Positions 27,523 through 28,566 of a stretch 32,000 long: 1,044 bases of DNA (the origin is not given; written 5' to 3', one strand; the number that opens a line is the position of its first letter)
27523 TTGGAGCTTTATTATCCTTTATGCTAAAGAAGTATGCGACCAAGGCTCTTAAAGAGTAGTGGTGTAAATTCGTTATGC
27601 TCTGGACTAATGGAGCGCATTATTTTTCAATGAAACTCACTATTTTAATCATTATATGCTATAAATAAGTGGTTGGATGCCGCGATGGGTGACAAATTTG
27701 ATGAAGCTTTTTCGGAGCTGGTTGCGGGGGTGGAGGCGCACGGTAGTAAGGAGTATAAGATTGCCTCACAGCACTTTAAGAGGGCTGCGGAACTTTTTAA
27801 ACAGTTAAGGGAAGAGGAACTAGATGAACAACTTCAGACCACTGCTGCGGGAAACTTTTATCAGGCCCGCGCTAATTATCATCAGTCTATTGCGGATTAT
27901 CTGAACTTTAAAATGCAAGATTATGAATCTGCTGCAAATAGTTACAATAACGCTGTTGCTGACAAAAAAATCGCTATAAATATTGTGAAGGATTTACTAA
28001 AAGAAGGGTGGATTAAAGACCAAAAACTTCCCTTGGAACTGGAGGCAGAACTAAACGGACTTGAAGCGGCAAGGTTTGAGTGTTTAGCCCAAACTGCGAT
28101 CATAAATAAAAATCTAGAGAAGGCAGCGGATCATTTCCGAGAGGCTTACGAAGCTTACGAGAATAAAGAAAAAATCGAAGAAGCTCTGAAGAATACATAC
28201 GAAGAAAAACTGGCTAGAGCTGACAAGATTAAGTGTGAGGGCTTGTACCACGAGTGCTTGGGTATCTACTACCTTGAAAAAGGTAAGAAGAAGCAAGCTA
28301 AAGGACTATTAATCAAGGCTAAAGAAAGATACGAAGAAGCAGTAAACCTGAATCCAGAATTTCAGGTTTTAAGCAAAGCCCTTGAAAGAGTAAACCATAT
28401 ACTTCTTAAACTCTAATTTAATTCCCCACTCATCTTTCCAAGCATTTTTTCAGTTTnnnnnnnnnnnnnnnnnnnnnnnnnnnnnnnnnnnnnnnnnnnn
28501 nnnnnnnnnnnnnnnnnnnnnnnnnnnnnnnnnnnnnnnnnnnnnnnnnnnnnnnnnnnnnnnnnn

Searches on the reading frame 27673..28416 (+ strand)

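Call 3: search_protein_families(library=pfam, proteins=[window:27673-28416:+], max_evalue=0.01)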
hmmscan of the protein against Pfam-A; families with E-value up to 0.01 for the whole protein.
window:27673-28416:+ (247 aa): 3 families
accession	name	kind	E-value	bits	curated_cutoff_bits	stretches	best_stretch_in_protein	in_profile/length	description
PF07719.23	TPR_2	-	1.2e-06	28.6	27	0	137-164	6-33/34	Tetratricopeptide repeat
PF13424.12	TPR_12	-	0.00034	21.2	30.1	0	138-163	51-76/77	Tetratricopeptide repeat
PF00206.25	Lyase_1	-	0.0074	16.2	27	1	26-97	170-241/312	Lyase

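Call 4: search_protein_families(library=ncbifam, proteins=[window:27673-28416:+], max_evalue=0.01)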
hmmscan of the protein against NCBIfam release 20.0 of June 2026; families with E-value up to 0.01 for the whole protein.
window:27673-28416:+ (247 aa): 0 families
